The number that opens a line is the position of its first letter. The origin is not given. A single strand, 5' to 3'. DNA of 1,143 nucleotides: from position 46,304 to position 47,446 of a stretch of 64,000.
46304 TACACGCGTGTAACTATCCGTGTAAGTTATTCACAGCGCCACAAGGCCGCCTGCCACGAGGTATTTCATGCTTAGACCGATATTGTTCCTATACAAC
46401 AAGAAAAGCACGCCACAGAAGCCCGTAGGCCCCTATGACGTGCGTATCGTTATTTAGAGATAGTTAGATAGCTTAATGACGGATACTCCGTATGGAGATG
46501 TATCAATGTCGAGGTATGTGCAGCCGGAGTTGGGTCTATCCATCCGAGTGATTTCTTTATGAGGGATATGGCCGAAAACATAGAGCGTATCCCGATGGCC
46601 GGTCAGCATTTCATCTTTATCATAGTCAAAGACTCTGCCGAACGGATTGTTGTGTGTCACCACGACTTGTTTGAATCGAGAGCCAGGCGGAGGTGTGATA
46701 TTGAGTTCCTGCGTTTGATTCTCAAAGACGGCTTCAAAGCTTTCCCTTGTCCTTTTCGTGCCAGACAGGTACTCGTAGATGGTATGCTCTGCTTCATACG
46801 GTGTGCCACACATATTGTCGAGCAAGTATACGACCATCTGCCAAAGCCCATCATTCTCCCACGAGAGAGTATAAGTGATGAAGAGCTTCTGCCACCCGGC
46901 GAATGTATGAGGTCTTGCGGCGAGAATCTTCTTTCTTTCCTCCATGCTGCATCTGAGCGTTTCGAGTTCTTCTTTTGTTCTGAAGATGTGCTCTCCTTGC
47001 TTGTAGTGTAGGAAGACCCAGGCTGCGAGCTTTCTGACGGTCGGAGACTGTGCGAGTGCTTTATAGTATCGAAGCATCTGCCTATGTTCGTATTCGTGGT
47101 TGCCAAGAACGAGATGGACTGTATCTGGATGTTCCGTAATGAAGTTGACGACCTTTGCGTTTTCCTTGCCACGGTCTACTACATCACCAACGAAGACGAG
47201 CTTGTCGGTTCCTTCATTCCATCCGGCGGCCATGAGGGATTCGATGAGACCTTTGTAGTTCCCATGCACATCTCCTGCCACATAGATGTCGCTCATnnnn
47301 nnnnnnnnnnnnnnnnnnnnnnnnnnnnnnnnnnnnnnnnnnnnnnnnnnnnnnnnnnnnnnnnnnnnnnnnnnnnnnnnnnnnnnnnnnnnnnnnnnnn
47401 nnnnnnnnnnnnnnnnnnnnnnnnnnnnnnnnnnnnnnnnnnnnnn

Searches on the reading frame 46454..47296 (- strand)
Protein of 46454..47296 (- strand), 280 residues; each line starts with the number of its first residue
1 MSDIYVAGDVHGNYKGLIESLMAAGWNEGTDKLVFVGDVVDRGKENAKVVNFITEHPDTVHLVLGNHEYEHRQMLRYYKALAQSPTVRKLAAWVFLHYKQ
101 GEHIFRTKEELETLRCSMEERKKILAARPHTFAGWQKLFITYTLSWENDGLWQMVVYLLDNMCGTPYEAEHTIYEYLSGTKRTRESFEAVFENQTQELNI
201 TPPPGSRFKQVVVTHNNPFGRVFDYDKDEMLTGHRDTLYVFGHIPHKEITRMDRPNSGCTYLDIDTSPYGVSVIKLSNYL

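Call 55: search_protein_families(library=phrogs, proteins=[window:46454-47296:-], max_evalue=0.0001)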
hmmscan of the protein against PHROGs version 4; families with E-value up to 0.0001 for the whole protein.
window:46454-47296:- (280 aa): 6 families
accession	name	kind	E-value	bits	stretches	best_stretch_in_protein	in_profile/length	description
phrog_246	-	other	4.3e-24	86.3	1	2-80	176-253/417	NinI-like serine-threonine phosphatase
phrog_20114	-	other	3.7e-17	63.9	1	3-109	4-110/131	phosphoesterase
phrog_8238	-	DNA, RNA and nucleotide metabolism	3.1e-12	46.4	1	3-121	173-277/737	RNA ligase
phrog_1649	-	other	1.3e-10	41.5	1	3-72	37-108/308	metallo-phosphoesterase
phrog_9096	-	unknown function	4.7e-10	40.6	1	3-69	14-78/157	-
phrog_547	-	other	1e-05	25.7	1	26-80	66-124/245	phosphoesterase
